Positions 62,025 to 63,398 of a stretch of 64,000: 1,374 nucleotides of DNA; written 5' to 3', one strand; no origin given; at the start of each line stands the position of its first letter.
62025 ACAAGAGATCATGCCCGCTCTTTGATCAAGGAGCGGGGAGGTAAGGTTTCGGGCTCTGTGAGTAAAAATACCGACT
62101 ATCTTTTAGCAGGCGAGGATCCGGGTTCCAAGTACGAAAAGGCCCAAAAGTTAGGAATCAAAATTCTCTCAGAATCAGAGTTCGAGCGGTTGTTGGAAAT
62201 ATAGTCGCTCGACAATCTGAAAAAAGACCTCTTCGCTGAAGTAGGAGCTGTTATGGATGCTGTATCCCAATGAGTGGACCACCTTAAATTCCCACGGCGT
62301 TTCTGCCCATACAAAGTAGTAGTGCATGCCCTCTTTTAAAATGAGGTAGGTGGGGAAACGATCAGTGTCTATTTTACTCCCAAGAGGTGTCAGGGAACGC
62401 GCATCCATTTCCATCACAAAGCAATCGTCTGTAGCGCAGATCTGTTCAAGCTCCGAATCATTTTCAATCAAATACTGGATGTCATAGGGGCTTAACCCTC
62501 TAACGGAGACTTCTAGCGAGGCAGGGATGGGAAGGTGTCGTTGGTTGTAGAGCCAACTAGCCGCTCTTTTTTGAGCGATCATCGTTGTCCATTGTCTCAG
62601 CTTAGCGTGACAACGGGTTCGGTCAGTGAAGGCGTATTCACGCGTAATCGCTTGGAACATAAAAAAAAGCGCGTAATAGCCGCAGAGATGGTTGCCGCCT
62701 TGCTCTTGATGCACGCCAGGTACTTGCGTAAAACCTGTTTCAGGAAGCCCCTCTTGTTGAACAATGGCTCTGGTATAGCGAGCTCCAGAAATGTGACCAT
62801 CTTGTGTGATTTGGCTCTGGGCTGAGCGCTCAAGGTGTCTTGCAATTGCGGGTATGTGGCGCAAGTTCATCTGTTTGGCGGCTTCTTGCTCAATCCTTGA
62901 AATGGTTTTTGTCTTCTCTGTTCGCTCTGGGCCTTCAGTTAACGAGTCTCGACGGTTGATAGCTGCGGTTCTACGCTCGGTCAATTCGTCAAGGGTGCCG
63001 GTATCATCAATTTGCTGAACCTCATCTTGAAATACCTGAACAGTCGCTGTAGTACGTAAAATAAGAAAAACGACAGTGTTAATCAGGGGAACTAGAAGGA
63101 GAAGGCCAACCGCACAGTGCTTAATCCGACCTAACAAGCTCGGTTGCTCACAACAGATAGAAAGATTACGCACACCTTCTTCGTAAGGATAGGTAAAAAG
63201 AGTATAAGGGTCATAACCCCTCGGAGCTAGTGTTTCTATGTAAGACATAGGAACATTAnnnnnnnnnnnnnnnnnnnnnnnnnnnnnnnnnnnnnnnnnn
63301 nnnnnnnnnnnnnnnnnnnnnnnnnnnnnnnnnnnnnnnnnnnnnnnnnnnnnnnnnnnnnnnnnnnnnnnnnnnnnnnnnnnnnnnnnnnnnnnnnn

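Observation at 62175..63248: Membrane-anchored Josephin-like / papain-fold cysteine protease candidate (possible deubiquitinase effector)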

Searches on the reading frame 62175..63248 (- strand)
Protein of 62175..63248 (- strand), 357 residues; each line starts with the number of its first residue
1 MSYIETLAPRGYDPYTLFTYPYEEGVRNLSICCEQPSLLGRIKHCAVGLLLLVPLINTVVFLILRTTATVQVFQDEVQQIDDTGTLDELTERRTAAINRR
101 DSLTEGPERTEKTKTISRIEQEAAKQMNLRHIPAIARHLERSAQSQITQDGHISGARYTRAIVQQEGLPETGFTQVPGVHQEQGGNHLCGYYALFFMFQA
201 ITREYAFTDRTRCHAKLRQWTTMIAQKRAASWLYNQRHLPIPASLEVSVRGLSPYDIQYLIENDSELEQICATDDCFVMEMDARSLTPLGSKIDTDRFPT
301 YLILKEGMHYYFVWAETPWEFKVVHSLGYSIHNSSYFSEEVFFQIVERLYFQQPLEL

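Call 3: search_protein_families(library=pfam, proteins=[window:62175-63248:-], max_evalue=10)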
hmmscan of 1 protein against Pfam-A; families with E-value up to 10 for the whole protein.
window:62175-63248:- (357 aa): 0 families

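Call 4: search_protein_families(library=ncbifam, proteins=[window:62175-63248:-], max_evalue=10)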
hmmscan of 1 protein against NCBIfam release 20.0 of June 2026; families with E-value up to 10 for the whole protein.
window:62175-63248:- (357 aa): 0 families

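Call 5: search_solved_structures(query=window:62175-63248:-, max_evalue=10, show_alignments=3)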
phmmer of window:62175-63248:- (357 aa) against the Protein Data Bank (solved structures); distinct sequences matched with E-value up to 10: 4.
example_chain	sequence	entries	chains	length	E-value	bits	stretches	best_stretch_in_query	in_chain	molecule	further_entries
3idv_A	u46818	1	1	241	0.17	14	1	278-317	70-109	Protein disulfide-isomerase A4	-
2lfw_A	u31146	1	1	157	0.54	12.4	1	194-290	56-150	PhyR sigma-like domain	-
2dj1_A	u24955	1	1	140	0.68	12.1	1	277-316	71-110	Protein disulfide-isomerase A4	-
7kuf_B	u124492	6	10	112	0.78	11.9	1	73-151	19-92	RNA polymerase sigma factor, DNA-directed RNA polymerase subunit beta chimera | RNA polymerase sigma factor SigA,DNA-directed RNA polymerase subunit beta | RNA 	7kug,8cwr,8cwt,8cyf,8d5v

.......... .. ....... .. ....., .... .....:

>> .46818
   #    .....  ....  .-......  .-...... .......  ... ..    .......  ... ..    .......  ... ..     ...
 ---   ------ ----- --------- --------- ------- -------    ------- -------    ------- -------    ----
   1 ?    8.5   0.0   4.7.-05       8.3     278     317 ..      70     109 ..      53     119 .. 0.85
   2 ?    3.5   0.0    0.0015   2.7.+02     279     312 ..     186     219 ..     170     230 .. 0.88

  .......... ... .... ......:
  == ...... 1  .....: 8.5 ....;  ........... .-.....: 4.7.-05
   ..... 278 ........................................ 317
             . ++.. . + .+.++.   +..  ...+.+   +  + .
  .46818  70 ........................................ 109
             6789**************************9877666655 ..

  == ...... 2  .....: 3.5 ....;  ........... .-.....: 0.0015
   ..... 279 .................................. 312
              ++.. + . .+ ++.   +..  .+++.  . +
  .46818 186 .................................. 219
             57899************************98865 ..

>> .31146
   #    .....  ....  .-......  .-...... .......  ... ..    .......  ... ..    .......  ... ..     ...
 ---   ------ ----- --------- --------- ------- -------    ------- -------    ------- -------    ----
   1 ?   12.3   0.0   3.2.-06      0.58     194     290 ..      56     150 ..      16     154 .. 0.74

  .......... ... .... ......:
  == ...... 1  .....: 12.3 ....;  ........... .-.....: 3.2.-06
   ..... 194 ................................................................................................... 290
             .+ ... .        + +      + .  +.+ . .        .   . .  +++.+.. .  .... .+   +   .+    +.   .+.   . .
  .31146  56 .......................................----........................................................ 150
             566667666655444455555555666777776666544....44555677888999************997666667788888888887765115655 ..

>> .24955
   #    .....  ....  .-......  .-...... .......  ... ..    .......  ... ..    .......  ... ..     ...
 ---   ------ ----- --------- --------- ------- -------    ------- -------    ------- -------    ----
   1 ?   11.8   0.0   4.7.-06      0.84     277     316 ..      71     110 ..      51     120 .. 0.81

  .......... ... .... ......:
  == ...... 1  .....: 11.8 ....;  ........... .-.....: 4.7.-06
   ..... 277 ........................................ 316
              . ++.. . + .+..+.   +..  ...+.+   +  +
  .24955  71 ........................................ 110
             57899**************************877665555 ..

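Call 6: find_homologous_proteins(query=window:62175-63248:-, max_evalue=0.001)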
Query window:62175-63248:- (357 aa): 10 proteins with E <= 0.001 among 2164 candidates.
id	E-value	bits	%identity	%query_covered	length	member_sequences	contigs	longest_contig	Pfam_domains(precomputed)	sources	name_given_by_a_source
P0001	5.4e-242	820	100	100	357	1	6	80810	-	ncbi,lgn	-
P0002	5.3e-191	652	80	100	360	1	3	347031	-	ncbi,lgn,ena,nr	ncbi:MAG: hypothetical protein S4CHLAM2_02740 [Chlamydiales bacterium]|nr:hypothetical protein [Chla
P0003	2.4e-111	390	51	98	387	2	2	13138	-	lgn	-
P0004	4.3e-106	373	48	98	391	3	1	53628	-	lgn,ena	-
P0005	7.8e-87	310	44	99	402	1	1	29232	-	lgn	-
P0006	1.9e-85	305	47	95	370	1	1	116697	-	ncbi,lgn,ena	-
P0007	3.4e-72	261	51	73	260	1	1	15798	-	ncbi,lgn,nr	ncbi:MAG: hypothetical protein JJU12_00295 [Chlamydiales bacterium]|nr:hypothetical protein [Chlamyd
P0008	3.6e-62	228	39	96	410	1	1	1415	-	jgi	jgi:hypothetical protein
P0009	2.9e-55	206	38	92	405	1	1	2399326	-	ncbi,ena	-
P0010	2.8e-50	189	37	97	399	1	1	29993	-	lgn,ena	-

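Call 11: search_solved_structures(query=A1, max_evalue=10, show_alignments=3)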
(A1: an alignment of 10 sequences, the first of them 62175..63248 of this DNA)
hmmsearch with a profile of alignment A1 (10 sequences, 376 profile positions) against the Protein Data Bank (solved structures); distinct sequences matched with E-value up to 10: 0.

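Call 18: find_encoding_contigs(protein=P0002, flank=6000, max_places=3)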
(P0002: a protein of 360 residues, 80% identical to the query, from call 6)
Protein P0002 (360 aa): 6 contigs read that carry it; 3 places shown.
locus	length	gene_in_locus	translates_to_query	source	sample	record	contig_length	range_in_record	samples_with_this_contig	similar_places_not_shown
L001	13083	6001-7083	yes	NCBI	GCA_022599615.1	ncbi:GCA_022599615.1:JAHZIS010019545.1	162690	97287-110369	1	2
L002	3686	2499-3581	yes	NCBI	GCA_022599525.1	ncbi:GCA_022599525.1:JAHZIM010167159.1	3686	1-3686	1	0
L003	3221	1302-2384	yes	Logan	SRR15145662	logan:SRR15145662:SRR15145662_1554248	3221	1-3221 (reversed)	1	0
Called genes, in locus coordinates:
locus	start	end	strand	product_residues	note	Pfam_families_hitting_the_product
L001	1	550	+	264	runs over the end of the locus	PF02405:MlaE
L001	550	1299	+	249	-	PF00005:ABC_tran, PF13304:AAA_21 (faint)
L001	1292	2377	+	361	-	PF02470:MlaD, PF28544:Helical_needle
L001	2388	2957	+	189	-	PF02622:DUF179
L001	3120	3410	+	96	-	-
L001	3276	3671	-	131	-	PF00380:Ribosomal_S9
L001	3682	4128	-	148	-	PF00572:Ribosomal_L13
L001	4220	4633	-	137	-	PF03653:UPF0093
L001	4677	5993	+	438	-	PF00919:UPF0004, PF04055:Radical_SAM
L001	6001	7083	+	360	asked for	-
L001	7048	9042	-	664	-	PF22745:Nlig-Ia, PF01653:DNA_ligase_aden, PF03120:OB_DNA_ligase, PF03119:DNA_ligase_ZBD, PF12826:HHH_2, PF14520:HHH_5 (weak), PF00533:BRCT, PF12738:PTCB-BRCT (weak)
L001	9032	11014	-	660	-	PF00069:Pkinase, PF07714:PK_Tyr_Ser-Thr, PF03781:FGE-sulfatase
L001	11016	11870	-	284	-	-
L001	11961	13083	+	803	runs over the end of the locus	PF02096:60KD_IMP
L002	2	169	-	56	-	?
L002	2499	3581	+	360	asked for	-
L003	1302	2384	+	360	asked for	-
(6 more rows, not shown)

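Call 19: find_encoding_contigs(protein=P0009, flank=6000, max_places=3)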
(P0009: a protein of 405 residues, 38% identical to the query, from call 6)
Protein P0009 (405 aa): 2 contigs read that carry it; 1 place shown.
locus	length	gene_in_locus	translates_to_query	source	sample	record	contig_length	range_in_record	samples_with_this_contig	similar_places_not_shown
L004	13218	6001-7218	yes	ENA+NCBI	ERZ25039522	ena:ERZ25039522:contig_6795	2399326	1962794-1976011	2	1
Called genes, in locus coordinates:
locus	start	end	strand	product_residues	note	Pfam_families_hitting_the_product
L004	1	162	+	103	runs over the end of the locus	-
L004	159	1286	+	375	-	PF13276:HTH_21, PF00665:rve, PF13683:rve_3, PF13333:rve_2 (weak)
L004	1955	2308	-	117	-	-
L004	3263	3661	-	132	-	PF00380:Ribosomal_S9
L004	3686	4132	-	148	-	PF00572:Ribosomal_L13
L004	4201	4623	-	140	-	PF03653:UPF0093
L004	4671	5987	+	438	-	PF00919:UPF0004, PF04055:Radical_SAM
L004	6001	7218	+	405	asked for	-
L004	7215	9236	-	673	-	PF22745:Nlig-Ia, PF01653:DNA_ligase_aden, PF03120:OB_DNA_ligase, PF03119:DNA_ligase_ZBD, PF14520:HHH_5 (faint), PF12826:HHH_2, PF00533:BRCT, PF12738:PTCB-BRCT (weak)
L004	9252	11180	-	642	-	PF00069:Pkinase, PF07714:PK_Tyr_Ser-Thr, PF03781:FGE-sulfatase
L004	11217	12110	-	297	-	-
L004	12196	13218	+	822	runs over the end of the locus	PF02096:60KD_IMP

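Call 20: predict_structure(alignment_id=A1)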
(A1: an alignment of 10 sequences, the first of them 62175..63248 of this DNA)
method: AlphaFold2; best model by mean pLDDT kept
length: 357 residues; sequences in the alignment: 10
mean_pLDDT: 78.2   pTM: 0.72
mean pLDDT of the five models: 78.2, 77.9, 76.5, 76.4, 72.0
residues with pLDDT >= 90: 131; 70-90: 125; 50-70: 62; < 50: 39
segments of 3 or more residues with pLDDT < 50: 1-17, 64-77, 353-357
pLDDT, mean of each block of 10 residues (from residue 1): 35 49 56 56 64 63 46 41 73 94 91 94 92 89 76 79 86 92 84 96 93 95 95 90 89 91 92 87 80 67 88 91 89 78 82 46
secondary structure, 60 per line:
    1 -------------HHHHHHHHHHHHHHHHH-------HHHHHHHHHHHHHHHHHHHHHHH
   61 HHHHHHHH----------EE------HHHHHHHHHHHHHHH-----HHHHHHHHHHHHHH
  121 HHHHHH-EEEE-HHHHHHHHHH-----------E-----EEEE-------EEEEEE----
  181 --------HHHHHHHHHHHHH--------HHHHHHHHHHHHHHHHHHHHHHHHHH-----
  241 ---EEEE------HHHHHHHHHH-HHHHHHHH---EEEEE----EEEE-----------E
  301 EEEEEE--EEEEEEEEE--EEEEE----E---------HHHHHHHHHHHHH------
elements in order: H14-30 H38-68 H87-101 H107-126 E128-131 H133-142 E160-163 E171-176 H189-201 H210-235 E244-247 H254-263 H265-272 E276-280 E285-288 E300-306 E309-317 E320-324 H339-351

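Call 22: fold_search(model_id=the predicted structure, library=pdb)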
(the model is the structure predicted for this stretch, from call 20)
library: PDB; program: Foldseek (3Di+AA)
matches with E <= 10: 68; with E <= 0.001: 0
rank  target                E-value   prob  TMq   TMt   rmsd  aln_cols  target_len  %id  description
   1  2zfy                  5.1e-01  0.11  0.16  0.23  10.9       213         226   13  Crystal structure of human Otubain 1 (released 2008-02-19)
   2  6ox4_A                1.8e+00  0.04  0.14  0.12  15.8       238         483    7  A SETD3 Mutant (N255A) in Complex with an Actin Peptide (released 2019-08-21)
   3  6v62_A                2.1e+00  0.04  0.13  0.11  16.2       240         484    6  SETD3 double mutant (N255F/W273A) in Complex with an Actin Peptide with His73 Replaced with Lysine (released 2020-01-15)
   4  6mbj_A                2.3e+00  0.04  0.14  0.11  16.3       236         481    6  SETD3, a Histidine Methyltransferase, in Complex with an Actin Peptide and SAH, P21 Crystal Form (released 2018-12-19)
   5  5z68_C                2.8e+00  0.01  0.10  0.09  24.8       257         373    8  Structure of the recombination mediator protein RecF-ATP in RecFOR pathway (released 2018-04-18)
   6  6ox5_A                2.9e+00  0.03  0.14  0.12  15.7       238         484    6  A SETD3 Mutant (N255A) in Complex with an Actin Peptide with His73 Replaced with Lysine (released 2019-08-21)
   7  6v63_A                2.9e+00  0.03  0.13  0.11  16.7       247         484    8  SETD3 WT in Complex with an Actin Peptide with His73 Replaced with Glutamine (released 2020-01-22)
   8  6azr_A                2.9e+00  0.01  0.10  0.13  16.3       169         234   10  Crystal structure of the T264A HK853cp-BeF3-RR468 complex (released 2017-12-27)
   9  4q20_A                3.1e+00  0.02  0.11  0.16  14.1       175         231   10  Crystal structure of a C-terminal part of tyrosine kinase (DivL) from Caulobacter crescentus CB15 at 2.50 A resolution (released 2014-04-23)
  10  6wk2_A                3.3e+00  0.03  0.14  0.11  15.6       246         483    7  SETD3 mutant (N255V) in Complex with an Actin Peptide with His73 Replaced with Methionine (released 2020-06-17)
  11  1lki                  3.3e+00  0.01  0.10  0.17  20.1       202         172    9  THE CRYSTAL STRUCTURE AND BIOLOGICAL FUNCTION OF LEUKEMIA INHIBITORY FACTOR: IMPLICATIONS FOR RECEPTOR BINDING (released 1995-03-31)
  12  6w2v_B                3.5e+00  0.03  0.10  0.16  20.7       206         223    9  Junction 23, DHR14-DHR18 (released 2020-04-15)
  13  6ox1_B                3.5e+00  0.03  0.14  0.11  15.9       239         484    8  SETD3 in Complex with an Actin Peptide with Target Histidine Partially Methylated (released 2019-08-21)
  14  1j8y                  3.5e+00  0.01  0.09  0.11  25.2       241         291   14  Signal Recognition Particle conserved GTPase domain from A. ambivalens T112A mutant (released 2001-06-13)
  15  5mk2_A                3.7e+00  0.02  0.10  0.10  21.6       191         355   12  Crystal structure of the His Domain Protein Tyrosine Phosphatase (HD-PTP/PTPN23) Bro1 domain (CHMP4B peptide complex s (released 2017-08-16)
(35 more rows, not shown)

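Call 23: search_protein_representatives(alignment_id=A1)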
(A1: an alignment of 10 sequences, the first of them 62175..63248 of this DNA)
Query: 10 sequences, 376 profile positions. Proteins with E-value up to 0.001 (for the whole library): 111; up to 1e-10: 30; up to 1e-30: 15. The best 111 are listed.
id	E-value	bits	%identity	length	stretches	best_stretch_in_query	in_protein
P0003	2.2e-175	599.8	-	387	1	1-369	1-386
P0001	6.2e-166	568.7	-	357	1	1-370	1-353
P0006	3.0e-158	543.4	-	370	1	1-374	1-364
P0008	3.5e-156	536.6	-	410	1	1-376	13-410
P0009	3.4e-152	523.5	-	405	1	1-375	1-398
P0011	2.0e-134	465.0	-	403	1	1-376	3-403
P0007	2.7e-118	412.0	-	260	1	1-267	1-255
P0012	6.1e-113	394.3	-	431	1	1-369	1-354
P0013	1.4e-110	386.5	-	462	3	92-367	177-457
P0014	4.9e-91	322.3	-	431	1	1-376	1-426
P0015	1.7e-81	290.8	-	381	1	2-367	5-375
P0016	5.6e-81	289.1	-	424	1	1-367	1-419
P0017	2.3e-41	158.7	-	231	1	103-323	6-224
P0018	1.1e-36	143.3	-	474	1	72-365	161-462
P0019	2.7e-34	135.5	-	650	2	173-367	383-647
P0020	5.7e-29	118.0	-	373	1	80-352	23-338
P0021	3.0e-28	115.6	-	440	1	80-357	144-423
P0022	5.9e-28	114.6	-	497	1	77-367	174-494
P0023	2.1e-23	99.6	-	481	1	82-347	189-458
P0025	3.8e-21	92.2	-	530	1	177-351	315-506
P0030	2.8e-19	86.1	-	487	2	180-349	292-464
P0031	3.4e-19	85.8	-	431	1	164-349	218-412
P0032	2.4e-18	83.0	-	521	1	73-348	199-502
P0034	4.4e-12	62.4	-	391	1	1-69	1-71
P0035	2.0e-09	53.7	-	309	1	3-68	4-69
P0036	2.4e-09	53.4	-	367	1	13-146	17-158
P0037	3.0e-09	53.1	-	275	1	14-149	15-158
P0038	3.8e-09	52.7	-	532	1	84-358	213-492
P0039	4.9e-09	52.4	-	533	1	81-354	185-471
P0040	1.0e-08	51.3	-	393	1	10-67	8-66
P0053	1.9e-07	47.2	-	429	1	17-96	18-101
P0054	2.2e-07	46.9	-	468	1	3-69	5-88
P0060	1.1e-06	44.6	-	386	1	1-128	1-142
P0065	1.8e-06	43.9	-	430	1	14-94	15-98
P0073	1.4e-05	41.0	-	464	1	17-67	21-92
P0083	4.8e-05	39.2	-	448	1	10-91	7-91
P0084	6.2e-05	38.9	-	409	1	12-129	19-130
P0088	1.1e-04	38.0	-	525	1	13-77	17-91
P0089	1.2e-04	38.0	-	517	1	15-75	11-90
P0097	2.5e-04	36.9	-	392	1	16-94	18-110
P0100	3.2e-04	36.5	-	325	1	156-279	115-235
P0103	3.5e-04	36.4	-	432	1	10-133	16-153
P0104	3.6e-04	36.4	-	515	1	17-82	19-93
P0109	7.0e-04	35.4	-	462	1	3-77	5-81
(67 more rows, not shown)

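Call 29: search_protein_families(library=pfam, proteins=[P0034, P0035, P0036, P0037, P0040, P0054, P0060, P0053, P0019, P0025], max_evalue=0.01)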
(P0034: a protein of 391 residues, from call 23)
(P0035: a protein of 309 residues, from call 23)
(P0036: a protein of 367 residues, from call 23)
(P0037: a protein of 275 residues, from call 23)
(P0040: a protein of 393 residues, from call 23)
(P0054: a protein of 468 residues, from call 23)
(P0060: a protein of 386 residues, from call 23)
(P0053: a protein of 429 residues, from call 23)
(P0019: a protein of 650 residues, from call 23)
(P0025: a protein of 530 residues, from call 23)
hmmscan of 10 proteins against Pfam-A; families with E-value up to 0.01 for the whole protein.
P0034 (391 aa): 0 families

P0035 (309 aa): 0 families

P0036 (367 aa): 5 families
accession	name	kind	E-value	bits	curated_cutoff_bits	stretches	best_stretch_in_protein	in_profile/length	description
PF00583.31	Acetyltransf_1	-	3.4e-08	34.2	20.7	1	226-335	2-116/116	Acetyltransferase (GNAT) family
PF08445.16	FR47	-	3.9e-06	27.2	22.1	1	276-339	21-81/86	FR47-like protein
PF13673.13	Acetyltransf_10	-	6.7e-06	26.5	23.6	1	227-341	4-113/128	Acetyltransferase (GNAT) domain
PF13508.13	Acetyltransf_7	-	0.0016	19.2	27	1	257-337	5-84/84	Acetyltransferase (GNAT) domain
PF13420.13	Acetyltransf_4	-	0.0072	16.8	24.3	0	253-347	47-146/155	Acetyltransferase (GNAT) domain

P0037 (275 aa): 1 family
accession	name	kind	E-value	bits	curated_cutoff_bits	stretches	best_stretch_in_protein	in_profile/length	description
PF00612.33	IQ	-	2.3e-09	36.7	20.3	2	158-176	1-19/21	IQ calmodulin-binding motif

P0040 (393 aa): 0 families

P0054 (468 aa): 0 families

P0060 (386 aa): 3 families
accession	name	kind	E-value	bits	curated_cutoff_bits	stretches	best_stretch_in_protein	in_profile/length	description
PF03412.21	Peptidase_C39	-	0.00071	19.9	22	1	241-356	4-119/133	Peptidase C39 family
PF06785.16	UPF0242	-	0.00085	19.9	33.5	1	52-149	43-139/194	Uncharacterised protein family (UPF0242) N-terminus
PF14988.11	DUF4515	-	0.0031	17.9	24.5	1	80-141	137-197/206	Domain of unknown function (DUF4515)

P0053 (429 aa): 0 families

P0019 (650 aa): 0 families

P0025 (530 aa): 0 families

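Call 46: search_protein_families(library=pfam, proteins=[P0038, P0039, P0100, P0030, P0032, P0031, P0021, P0023, P0022, P0020], max_evalue=0.1)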
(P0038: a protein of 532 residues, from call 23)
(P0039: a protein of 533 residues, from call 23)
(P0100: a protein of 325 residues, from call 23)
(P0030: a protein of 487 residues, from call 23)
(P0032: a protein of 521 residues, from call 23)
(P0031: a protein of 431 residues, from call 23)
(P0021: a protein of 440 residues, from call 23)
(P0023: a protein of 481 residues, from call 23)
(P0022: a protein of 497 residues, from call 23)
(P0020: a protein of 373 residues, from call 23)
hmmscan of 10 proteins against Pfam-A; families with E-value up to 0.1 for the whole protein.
P0038 (532 aa): 0 families

P0039 (533 aa): 0 families

P0100 (325 aa): 1 family
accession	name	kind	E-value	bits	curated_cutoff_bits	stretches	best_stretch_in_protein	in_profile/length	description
PF02902.25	Peptidase_C48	-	0.00084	19.7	20.7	0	248-294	86-132/217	Ulp1 protease family, C-terminal catalytic domain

P0030 (487 aa): 0 families

P0032 (521 aa): 1 family
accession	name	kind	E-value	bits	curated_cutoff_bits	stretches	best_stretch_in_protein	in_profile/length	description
PF17324.7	BLI1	-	0.066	14.4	26.9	0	184-227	36-79/111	BLOC-1 interactor 1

P0031 (431 aa): 1 family
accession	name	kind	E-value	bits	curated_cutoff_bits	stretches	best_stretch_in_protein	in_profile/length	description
PF16595.10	Cas9_PI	-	0.091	12.9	25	0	81-128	159-203/265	PAM-interacting domain of CRISPR-associated endonuclease Cas9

P0021 (440 aa): 1 family
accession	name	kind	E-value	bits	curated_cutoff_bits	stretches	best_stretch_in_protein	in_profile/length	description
PF24941.1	DUF7757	-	0.037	14.3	27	1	278-334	67-122/153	Domain of unknown function (DUF7757)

P0023 (481 aa): 0 families

P0022 (497 aa): 0 families

P0020 (373 aa): 2 families
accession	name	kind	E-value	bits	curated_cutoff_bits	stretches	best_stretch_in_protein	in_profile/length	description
PF20669.3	Exo70_N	-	0.071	13.8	23.9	0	15-46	10-48/83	Exocyst complex component Exo70 N-terminal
PF24893.1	DUF7743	-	0.097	12.8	27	0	119-192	27-91/120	Domain of unknown function (DUF7743)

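Call 48: list_cluster_members(proteins=[P0001, P0006, P0009, P0012, P0019, P0025, P0038, P0100, P0054, P0037])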
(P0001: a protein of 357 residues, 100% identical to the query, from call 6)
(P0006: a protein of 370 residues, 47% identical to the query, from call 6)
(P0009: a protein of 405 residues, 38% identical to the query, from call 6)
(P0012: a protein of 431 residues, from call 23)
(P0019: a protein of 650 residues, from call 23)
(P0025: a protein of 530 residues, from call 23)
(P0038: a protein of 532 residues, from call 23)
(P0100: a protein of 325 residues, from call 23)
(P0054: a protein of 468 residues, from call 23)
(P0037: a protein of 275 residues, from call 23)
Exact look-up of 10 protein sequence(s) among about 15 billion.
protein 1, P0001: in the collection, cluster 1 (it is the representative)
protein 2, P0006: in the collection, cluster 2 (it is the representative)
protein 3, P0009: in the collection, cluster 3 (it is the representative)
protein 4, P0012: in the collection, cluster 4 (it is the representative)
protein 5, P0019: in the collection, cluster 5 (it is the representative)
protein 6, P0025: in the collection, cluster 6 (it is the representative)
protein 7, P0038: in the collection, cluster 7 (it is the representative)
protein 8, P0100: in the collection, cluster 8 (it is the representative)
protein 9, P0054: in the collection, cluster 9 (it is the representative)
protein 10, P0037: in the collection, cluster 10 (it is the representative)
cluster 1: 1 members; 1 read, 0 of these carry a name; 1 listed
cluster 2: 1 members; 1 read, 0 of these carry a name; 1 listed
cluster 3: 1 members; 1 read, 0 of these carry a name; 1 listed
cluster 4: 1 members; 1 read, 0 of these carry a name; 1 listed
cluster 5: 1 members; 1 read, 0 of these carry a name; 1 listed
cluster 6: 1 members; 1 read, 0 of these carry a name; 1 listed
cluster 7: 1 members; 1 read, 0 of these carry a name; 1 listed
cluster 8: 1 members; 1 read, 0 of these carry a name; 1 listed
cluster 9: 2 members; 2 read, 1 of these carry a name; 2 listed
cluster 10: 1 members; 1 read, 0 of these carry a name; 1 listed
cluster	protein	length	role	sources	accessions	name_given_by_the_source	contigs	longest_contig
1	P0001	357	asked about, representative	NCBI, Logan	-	-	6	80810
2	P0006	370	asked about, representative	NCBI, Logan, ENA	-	-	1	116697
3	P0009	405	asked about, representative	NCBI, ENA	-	-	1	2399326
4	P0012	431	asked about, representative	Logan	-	-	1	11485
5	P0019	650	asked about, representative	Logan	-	-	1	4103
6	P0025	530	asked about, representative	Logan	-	-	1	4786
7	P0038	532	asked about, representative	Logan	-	-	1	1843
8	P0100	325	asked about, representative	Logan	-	-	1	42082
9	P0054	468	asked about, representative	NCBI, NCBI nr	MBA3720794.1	MAG: hypothetical protein H0W88_00145 [Parachlamydiaceae bacterium] | hypothetical protein [Parachlamydiaceae bacterium]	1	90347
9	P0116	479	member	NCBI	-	-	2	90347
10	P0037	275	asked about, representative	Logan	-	-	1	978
